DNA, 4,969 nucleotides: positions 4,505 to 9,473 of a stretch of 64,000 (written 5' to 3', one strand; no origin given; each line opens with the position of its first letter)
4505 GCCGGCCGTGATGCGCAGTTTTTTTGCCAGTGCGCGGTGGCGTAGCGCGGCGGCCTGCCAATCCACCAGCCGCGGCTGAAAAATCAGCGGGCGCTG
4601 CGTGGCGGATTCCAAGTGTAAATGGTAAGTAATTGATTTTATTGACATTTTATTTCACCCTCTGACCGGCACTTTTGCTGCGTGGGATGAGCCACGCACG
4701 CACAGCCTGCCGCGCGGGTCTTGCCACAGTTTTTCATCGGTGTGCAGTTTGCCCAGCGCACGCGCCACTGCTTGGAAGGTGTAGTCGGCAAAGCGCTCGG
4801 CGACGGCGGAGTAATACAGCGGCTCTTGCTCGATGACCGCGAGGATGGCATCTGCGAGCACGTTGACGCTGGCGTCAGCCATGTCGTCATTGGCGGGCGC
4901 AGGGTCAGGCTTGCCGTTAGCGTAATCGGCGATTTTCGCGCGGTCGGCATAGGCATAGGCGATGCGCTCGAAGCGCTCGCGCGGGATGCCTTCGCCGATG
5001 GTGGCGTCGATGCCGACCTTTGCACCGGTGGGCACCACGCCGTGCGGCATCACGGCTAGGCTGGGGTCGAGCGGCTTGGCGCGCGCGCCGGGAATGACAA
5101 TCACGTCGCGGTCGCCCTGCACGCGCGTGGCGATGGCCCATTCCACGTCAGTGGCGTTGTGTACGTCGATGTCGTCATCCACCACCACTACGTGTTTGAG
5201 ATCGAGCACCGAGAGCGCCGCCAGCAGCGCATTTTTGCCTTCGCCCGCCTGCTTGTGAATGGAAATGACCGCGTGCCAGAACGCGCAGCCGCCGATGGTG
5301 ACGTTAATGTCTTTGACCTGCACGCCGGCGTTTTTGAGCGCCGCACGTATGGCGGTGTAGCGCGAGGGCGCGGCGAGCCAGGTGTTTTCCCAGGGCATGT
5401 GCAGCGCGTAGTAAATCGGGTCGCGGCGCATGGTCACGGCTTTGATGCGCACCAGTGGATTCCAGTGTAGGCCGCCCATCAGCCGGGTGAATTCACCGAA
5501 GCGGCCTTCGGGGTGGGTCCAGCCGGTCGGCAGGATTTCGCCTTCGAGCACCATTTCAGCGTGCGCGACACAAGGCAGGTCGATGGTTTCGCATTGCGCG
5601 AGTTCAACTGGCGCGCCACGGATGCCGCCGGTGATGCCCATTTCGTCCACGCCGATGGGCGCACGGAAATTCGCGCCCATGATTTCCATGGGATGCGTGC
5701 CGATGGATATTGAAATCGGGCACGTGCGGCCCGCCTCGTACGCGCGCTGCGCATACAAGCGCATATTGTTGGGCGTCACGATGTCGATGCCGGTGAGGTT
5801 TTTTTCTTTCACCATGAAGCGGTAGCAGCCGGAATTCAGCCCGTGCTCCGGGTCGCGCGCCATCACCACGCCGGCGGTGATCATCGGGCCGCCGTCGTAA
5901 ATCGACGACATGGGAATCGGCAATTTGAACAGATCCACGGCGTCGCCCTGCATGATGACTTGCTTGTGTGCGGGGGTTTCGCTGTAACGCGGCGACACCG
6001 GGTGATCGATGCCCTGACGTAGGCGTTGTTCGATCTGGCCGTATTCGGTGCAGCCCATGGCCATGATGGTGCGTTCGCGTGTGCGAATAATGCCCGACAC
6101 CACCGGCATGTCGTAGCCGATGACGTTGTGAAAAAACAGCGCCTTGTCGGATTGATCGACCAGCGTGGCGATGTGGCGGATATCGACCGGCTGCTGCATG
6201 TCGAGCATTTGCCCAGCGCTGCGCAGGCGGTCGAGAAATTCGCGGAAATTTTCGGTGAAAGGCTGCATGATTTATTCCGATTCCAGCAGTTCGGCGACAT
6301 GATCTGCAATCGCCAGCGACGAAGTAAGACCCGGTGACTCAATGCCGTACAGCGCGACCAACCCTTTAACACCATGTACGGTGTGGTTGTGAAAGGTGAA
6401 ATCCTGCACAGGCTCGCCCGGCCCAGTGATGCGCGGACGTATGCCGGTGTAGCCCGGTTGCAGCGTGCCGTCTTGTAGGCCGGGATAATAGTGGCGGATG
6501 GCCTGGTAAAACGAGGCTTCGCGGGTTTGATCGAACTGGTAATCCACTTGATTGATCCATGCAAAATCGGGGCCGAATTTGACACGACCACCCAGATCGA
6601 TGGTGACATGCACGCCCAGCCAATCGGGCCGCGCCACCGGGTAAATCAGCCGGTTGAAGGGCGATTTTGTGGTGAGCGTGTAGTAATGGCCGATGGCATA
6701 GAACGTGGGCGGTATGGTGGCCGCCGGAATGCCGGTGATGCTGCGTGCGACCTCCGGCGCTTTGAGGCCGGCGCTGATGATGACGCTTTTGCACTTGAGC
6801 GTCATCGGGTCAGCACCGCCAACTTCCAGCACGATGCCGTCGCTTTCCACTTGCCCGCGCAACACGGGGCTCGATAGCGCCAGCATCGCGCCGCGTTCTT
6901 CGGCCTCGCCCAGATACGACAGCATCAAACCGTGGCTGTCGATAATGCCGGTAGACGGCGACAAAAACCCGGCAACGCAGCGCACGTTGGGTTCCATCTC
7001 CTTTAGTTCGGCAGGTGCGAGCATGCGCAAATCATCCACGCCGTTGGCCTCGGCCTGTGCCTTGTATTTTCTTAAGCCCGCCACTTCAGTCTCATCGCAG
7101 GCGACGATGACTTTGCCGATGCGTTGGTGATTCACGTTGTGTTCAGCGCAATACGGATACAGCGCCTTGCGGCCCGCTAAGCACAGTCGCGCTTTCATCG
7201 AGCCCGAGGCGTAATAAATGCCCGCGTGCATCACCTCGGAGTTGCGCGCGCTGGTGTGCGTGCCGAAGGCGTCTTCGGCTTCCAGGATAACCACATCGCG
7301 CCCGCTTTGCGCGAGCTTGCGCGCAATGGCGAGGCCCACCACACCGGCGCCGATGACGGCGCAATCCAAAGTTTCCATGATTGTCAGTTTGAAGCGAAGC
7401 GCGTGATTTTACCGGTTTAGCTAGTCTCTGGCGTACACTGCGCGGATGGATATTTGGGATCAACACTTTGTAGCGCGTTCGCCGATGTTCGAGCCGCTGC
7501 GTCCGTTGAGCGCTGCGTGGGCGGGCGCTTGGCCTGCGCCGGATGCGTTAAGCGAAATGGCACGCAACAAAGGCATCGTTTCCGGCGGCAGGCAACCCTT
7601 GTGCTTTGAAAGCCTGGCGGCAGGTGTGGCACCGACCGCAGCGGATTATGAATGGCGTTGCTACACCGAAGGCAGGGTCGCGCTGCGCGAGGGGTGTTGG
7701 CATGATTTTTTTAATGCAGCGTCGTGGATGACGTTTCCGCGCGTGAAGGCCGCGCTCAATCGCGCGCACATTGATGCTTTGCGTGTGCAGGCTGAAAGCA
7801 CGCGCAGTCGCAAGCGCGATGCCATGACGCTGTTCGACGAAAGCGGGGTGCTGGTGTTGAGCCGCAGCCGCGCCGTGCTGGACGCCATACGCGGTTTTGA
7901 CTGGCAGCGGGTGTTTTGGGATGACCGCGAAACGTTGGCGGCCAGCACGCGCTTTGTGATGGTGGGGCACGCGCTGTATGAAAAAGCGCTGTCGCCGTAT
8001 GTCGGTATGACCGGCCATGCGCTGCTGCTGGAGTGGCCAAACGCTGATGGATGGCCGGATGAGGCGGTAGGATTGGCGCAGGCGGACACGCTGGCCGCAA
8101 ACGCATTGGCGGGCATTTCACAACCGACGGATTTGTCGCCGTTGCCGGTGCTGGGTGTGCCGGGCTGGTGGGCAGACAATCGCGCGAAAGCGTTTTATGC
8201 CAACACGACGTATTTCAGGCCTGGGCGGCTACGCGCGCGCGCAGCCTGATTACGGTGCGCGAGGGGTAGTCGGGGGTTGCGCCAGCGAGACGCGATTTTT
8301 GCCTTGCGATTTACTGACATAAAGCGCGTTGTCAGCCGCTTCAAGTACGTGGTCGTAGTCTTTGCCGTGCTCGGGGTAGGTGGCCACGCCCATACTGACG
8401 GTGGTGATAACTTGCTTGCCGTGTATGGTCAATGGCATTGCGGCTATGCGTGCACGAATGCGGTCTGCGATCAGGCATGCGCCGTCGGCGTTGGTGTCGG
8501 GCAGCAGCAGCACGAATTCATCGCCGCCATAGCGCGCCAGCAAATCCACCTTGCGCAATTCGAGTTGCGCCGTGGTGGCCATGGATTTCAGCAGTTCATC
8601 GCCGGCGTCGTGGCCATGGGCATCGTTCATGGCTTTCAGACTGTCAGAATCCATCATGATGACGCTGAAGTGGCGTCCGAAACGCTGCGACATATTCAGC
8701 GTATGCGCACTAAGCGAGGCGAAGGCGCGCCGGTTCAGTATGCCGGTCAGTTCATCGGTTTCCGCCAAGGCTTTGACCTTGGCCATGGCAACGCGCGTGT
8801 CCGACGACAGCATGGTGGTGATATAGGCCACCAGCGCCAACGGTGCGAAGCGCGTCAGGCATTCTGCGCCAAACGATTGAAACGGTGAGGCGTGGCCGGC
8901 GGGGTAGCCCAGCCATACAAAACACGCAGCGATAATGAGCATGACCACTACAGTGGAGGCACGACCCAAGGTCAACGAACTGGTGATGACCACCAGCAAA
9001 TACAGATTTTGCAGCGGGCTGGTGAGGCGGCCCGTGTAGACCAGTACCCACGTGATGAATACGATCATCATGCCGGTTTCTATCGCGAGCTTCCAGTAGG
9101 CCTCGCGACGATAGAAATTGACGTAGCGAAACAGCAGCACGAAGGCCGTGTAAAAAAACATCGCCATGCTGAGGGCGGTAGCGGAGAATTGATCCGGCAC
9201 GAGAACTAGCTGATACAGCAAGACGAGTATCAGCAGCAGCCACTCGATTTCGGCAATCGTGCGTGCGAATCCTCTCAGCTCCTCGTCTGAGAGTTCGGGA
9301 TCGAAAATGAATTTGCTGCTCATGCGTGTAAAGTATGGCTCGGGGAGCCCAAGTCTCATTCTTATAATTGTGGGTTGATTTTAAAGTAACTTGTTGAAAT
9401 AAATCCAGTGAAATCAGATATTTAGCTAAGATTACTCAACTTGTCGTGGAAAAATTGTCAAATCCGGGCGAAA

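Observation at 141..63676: A ~20-bp AT-rich word with a perfect IHF-consensus core is scattered over the whole window, mostly exactly on gene boundaries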

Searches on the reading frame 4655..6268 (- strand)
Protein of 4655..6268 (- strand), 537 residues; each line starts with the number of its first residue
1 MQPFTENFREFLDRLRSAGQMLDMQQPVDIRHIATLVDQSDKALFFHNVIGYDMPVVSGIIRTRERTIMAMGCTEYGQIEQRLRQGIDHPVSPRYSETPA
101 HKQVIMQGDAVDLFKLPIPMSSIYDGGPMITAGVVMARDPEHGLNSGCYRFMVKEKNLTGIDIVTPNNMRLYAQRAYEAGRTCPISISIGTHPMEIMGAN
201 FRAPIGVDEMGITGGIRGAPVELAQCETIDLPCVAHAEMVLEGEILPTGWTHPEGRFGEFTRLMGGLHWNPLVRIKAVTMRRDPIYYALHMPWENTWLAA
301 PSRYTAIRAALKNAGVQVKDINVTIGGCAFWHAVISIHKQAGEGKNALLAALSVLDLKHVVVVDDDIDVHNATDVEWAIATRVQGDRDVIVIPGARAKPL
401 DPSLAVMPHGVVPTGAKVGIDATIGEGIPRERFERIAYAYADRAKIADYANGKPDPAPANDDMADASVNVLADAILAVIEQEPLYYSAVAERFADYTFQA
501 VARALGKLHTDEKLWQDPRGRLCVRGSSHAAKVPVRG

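Call 7: search_protein_families(library=pfam, proteins=[window:4655-6268:-])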
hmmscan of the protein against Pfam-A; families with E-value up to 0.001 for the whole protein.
window:4655-6268:- (537 aa): 3 families
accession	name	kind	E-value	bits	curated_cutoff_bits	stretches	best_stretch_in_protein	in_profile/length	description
PF01977.22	UbiD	-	3.1e-53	180.5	23.3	1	98-289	8-201/206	3-octaprenyl-4-hydroxybenzoate carboxy-lyase Rift-related domain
PF20696.2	UbiD_C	-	1.6e-29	102.9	24.2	1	297-422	2-127/127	3-octaprenyl-4-hydroxybenzoate carboxy-lyase C-terminal domain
PF20695.2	UbiD_N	-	1.4e-10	41.6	24.3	1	12-80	1-72/78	3-octaprenyl-4-hydroxybenzoate carboxy-lyase N-terminal domain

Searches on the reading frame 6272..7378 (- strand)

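Call 7: search_protein_families(library=pfam, proteins=[window:6272-7378:-])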
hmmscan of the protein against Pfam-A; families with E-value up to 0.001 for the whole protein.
window:6272-7378:- (368 aa): 7 families
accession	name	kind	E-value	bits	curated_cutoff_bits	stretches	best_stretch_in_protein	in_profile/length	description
PF01266.30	DAO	-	2.1e-61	208.9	27.9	1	5-364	1-353/353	FAD dependent oxidoreductase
PF13450.12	NAD_binding_8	-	4.6e-07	30.5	21.9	1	8-45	1-38/68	NAD(P)-binding Rossmann-like domain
PF01593.30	Amino_oxidase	-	7.2e-06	26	19.8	1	15-87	3-68/443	Flavin containing amine oxidoreductase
PF07992.20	Pyr_redox_2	-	3.3e-05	23.9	26.1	1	6-50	145-189/291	Pyridine nucleotide-disulphide oxidoreductase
PF00890.30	FAD_binding_2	-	0.0001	22.1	20.4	1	5-44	1-40/414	FAD binding domain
PF03486.20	HI0933_like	-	0.00049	20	50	0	5-40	2-37/244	HI0933-like protein Rossmann domain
PF02737.24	3HCDH_N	-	0.00064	20.1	22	1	7-45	3-41/180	3-hydroxyacyl-CoA dehydrogenase, NAD binding domain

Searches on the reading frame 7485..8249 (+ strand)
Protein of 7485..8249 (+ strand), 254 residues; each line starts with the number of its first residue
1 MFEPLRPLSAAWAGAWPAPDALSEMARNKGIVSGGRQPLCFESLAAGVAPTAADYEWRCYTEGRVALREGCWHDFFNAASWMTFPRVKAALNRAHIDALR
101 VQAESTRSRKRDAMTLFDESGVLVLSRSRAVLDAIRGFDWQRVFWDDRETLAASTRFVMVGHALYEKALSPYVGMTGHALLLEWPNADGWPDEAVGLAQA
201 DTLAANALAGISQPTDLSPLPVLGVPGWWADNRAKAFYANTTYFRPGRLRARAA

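Call 7: search_protein_families(library=pfam, proteins=[window:7485-8249:+])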
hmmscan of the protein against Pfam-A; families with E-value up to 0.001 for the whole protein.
window:7485-8249:+ (254 aa): 1 family
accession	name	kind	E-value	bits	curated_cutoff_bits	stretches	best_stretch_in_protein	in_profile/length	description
PF11227.13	DUF3025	-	3.1e-65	220.4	25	1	51-248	11-213/213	Protein of unknown function (DUF3025)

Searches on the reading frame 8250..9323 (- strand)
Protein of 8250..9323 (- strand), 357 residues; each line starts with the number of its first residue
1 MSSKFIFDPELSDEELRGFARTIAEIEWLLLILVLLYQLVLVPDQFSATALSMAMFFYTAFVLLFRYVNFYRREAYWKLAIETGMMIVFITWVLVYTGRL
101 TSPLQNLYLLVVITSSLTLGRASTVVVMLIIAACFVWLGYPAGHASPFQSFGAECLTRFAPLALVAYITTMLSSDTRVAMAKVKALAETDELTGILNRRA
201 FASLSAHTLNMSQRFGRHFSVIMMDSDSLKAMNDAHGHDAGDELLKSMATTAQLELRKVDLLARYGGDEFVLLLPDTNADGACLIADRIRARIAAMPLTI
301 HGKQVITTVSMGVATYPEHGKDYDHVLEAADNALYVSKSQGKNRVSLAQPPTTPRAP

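Call 7: search_protein_families(library=pfam, proteins=[window:8250-9323:-])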
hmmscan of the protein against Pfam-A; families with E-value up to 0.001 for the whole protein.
window:8250-9323:- (357 aa): 1 family
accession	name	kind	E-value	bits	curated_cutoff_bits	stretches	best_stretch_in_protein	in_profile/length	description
PF00990.26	GGDEF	-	4.7e-43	147.2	23.8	1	187-344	1-161/161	Diguanylate cyclase, GGDEF domain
